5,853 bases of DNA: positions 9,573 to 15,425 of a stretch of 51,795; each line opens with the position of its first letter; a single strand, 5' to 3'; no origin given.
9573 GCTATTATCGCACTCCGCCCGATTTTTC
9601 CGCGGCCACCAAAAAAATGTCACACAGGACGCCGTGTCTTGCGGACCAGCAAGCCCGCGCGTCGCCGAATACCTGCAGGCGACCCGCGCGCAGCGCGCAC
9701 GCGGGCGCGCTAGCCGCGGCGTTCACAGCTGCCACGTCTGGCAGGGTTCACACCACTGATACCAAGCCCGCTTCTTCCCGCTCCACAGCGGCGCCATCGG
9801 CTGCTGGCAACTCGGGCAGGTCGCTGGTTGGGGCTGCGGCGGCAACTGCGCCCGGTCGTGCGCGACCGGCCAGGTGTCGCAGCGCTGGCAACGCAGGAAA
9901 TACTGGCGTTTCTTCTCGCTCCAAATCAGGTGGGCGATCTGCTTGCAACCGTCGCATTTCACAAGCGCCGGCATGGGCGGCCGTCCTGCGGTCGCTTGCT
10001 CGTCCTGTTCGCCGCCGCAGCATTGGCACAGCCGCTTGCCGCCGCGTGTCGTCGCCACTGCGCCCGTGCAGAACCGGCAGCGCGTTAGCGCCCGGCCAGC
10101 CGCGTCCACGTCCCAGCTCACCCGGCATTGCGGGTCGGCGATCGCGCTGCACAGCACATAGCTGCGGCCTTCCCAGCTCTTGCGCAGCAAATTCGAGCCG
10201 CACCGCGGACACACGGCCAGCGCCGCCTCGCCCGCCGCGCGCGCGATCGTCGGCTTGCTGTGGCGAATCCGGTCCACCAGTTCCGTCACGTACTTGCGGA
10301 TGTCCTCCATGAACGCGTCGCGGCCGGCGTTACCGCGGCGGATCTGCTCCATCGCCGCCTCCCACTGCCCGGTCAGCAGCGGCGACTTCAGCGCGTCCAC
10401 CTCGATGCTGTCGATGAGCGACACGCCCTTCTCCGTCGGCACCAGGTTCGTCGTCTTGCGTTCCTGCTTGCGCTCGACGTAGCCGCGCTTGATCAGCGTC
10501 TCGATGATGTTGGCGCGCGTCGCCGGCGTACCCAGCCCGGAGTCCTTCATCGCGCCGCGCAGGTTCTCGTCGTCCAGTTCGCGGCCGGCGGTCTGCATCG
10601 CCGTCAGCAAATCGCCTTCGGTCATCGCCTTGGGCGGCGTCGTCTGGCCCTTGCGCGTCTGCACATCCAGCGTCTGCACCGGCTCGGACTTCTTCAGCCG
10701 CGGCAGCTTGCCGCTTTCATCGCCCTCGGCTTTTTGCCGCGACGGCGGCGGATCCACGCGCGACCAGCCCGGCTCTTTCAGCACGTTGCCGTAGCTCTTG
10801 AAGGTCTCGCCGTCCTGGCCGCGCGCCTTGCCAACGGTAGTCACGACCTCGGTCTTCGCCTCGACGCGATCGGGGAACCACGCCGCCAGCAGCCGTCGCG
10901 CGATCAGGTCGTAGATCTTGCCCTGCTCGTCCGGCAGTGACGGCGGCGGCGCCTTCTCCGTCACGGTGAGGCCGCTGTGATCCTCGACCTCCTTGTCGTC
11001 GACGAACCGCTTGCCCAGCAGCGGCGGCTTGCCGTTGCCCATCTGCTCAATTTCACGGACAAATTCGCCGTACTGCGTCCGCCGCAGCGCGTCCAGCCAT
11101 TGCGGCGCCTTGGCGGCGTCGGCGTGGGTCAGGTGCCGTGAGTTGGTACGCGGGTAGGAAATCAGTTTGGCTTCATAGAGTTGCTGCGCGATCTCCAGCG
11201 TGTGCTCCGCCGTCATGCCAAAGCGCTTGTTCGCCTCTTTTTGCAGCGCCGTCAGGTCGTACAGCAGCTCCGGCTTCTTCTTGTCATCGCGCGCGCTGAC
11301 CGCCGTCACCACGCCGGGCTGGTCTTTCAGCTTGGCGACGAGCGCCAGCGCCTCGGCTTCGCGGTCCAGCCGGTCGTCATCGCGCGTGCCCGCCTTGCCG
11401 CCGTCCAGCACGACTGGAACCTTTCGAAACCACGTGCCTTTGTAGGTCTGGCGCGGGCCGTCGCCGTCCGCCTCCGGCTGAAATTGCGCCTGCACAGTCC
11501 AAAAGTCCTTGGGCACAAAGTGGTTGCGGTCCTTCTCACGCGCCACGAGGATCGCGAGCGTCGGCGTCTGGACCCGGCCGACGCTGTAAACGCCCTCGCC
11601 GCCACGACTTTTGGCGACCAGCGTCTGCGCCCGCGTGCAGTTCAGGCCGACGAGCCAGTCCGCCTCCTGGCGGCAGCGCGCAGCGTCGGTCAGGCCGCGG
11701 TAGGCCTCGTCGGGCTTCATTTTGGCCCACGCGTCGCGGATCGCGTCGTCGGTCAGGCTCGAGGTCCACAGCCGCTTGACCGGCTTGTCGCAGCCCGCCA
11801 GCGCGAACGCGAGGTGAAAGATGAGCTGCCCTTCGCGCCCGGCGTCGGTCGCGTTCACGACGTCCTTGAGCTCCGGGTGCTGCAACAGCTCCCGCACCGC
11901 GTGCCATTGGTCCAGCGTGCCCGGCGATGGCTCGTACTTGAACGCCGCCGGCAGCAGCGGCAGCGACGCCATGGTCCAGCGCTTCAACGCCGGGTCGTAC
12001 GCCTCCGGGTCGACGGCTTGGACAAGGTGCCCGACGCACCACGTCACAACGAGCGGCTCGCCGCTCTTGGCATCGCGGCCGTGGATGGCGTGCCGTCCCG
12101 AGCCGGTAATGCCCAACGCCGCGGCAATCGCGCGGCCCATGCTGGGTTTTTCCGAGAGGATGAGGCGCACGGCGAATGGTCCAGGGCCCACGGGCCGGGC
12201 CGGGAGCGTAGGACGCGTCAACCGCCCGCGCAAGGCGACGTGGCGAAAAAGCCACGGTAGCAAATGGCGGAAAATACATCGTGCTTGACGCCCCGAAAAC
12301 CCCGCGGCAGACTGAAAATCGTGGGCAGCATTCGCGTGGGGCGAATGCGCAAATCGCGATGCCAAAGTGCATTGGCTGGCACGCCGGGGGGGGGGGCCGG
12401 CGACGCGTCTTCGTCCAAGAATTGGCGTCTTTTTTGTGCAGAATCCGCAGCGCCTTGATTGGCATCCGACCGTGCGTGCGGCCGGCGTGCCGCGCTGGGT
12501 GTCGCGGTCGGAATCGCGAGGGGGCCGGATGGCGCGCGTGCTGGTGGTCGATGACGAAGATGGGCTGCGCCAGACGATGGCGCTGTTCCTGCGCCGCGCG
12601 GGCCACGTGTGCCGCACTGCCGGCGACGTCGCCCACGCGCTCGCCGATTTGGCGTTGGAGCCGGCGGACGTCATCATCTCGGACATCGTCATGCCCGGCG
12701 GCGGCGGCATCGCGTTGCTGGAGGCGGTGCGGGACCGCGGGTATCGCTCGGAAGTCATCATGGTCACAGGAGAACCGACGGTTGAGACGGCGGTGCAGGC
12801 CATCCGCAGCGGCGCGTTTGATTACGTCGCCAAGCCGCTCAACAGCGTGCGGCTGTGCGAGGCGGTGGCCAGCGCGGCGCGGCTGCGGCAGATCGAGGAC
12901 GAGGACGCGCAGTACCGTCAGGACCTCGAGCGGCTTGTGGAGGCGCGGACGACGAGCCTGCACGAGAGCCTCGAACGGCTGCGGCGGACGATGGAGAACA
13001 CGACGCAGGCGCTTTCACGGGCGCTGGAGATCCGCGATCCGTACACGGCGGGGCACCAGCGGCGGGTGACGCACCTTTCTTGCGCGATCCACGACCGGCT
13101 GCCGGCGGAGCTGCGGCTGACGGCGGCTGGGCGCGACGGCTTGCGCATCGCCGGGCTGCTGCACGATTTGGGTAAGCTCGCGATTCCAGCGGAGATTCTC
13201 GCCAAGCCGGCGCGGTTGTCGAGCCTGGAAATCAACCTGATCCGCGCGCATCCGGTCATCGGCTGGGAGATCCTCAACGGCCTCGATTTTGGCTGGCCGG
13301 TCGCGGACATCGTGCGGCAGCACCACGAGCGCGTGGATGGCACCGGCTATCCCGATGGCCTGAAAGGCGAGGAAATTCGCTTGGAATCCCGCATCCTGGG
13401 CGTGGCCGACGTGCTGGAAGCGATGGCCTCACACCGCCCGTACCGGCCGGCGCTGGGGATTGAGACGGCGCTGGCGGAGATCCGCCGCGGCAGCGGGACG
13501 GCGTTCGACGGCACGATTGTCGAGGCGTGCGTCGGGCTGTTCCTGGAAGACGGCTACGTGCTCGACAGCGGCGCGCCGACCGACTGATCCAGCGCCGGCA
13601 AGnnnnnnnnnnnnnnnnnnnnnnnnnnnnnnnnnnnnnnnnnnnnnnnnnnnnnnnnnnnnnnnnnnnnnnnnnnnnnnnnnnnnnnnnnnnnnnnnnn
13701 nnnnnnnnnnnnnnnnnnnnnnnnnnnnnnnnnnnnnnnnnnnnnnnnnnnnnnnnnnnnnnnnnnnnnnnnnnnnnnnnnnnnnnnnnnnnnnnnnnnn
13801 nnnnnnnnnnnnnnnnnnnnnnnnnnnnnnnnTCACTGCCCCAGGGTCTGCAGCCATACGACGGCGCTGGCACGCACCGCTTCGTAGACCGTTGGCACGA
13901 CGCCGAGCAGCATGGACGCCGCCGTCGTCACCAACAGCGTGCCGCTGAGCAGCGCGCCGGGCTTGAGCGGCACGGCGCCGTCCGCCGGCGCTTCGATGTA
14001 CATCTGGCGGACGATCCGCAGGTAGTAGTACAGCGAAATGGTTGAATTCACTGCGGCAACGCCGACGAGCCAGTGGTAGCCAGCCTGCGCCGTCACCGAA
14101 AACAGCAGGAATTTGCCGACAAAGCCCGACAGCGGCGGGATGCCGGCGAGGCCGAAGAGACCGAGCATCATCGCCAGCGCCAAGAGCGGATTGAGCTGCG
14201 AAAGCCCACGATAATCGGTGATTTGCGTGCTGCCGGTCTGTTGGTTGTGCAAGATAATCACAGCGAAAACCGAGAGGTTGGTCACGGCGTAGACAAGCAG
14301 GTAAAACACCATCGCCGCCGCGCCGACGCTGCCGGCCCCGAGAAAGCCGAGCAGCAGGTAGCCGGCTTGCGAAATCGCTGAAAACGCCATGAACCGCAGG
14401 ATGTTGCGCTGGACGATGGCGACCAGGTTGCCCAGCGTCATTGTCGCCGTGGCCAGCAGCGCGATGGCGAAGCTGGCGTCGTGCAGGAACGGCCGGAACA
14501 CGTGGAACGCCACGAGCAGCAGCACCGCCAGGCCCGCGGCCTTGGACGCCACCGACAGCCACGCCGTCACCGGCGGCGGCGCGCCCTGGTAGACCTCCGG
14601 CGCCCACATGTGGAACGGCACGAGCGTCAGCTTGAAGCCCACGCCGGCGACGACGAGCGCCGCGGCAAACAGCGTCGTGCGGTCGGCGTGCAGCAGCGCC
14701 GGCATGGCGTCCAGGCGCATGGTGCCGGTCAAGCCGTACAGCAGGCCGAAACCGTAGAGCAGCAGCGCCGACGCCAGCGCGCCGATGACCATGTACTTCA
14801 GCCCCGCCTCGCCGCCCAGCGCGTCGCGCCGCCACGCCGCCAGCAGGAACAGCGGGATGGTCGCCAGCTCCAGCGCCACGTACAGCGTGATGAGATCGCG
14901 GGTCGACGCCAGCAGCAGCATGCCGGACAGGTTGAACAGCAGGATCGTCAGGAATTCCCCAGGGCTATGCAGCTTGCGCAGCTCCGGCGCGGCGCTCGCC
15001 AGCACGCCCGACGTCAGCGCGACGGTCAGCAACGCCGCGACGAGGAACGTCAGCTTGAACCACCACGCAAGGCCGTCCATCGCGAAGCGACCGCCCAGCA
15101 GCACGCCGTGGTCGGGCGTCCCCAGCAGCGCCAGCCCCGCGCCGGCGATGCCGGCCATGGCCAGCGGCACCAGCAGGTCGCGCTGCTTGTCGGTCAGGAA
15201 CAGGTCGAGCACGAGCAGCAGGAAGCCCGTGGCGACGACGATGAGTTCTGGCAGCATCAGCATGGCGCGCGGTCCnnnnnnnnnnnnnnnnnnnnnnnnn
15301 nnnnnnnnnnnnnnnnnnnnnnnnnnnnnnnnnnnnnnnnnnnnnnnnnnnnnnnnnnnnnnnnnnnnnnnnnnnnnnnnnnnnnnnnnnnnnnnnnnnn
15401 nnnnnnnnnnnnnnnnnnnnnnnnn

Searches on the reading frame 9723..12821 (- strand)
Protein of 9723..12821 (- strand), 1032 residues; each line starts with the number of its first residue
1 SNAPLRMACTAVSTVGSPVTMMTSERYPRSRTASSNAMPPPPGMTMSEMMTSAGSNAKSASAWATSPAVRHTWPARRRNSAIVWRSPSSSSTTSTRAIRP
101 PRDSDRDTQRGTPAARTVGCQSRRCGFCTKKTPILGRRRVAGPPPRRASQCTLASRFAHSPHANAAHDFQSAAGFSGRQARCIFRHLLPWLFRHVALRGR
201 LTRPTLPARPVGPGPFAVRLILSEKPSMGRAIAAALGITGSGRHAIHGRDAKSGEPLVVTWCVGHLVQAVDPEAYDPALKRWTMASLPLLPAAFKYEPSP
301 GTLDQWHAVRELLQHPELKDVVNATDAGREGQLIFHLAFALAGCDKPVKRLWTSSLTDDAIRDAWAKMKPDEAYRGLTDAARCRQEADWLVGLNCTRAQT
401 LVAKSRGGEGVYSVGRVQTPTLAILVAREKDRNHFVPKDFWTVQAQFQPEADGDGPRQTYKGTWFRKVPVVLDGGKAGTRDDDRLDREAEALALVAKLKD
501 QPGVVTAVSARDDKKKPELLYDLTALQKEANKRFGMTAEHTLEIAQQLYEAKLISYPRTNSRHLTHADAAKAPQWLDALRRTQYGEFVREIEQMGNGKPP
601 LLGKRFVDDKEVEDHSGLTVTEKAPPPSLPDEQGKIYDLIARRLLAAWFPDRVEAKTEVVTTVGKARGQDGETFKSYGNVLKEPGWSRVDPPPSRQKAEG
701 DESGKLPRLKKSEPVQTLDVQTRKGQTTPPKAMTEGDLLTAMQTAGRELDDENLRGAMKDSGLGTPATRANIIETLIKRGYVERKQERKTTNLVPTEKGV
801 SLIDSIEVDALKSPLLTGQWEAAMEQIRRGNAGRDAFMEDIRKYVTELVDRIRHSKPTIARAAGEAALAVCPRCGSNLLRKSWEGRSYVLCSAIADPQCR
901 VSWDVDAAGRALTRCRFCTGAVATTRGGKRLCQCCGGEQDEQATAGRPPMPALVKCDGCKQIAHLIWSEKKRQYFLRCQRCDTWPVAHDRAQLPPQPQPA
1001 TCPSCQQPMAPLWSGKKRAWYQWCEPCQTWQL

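Call 56: search_protein_families(library=pfam, proteins=[window:9723-12821:-], max_evalue=0.00001)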
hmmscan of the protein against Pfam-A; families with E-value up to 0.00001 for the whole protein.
window:9723-12821:- (1032 aa): 1 family
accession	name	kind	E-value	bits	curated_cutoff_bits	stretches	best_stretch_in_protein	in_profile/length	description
PF01131.25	Topoisom_bac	-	1.3e-111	374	35.1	1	374-838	3-410/411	DNA topoisomerase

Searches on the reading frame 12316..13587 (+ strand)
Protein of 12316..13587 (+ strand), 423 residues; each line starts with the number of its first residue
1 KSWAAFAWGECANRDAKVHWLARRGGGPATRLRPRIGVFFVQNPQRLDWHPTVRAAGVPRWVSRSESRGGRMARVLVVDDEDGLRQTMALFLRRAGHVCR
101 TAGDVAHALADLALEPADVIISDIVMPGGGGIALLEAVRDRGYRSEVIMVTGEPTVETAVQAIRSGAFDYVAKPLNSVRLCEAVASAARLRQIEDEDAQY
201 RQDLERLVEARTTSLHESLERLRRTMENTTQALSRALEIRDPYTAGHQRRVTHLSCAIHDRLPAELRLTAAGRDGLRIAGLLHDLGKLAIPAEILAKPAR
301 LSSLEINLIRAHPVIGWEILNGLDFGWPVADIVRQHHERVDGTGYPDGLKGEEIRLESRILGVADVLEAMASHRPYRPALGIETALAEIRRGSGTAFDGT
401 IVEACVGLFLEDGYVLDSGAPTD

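Call 56: search_protein_families(library=pfam, proteins=[window:12316-13587:+], max_evalue=0.00001)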
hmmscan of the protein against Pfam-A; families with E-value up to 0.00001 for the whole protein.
window:12316-13587:+ (423 aa): 3 families
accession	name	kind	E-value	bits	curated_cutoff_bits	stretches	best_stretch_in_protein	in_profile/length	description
PF13487.12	HD_5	-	4.9e-36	124.5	27.2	1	232-401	2-170/170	HD domain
PF00072.30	Response_reg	-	1.7e-24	86.6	30.2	1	75-184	1-110/111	Response regulator receiver domain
PF01966.28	HD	-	5.8e-17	62.5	22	1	245-370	2-116/116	HD domain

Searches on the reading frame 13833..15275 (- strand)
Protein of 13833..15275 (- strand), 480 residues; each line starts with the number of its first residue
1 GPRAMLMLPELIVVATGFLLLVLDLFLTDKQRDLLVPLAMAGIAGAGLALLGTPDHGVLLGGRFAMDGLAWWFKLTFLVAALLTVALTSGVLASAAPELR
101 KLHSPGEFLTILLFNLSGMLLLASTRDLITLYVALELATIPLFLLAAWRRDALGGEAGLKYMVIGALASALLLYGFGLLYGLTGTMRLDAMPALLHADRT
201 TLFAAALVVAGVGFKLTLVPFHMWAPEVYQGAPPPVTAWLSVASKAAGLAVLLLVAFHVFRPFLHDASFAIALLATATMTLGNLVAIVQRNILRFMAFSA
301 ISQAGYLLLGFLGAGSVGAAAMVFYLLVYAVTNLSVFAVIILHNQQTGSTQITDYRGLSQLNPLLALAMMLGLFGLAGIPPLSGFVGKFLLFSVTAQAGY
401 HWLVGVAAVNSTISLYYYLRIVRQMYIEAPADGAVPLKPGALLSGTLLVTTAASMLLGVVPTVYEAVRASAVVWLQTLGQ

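Call 56: search_protein_families(library=pfam, proteins=[window:13833-15275:-], max_evalue=0.00001)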
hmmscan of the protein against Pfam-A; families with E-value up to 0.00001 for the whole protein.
window:13833-15275:- (480 aa): 1 family
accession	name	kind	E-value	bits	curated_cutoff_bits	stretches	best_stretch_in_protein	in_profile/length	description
PF00361.26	Proton_antipo_M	-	2.1e-66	224.5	21.5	1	126-413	2-293/294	NADH:quinone oxidoreductase/Mrp antiporter, TM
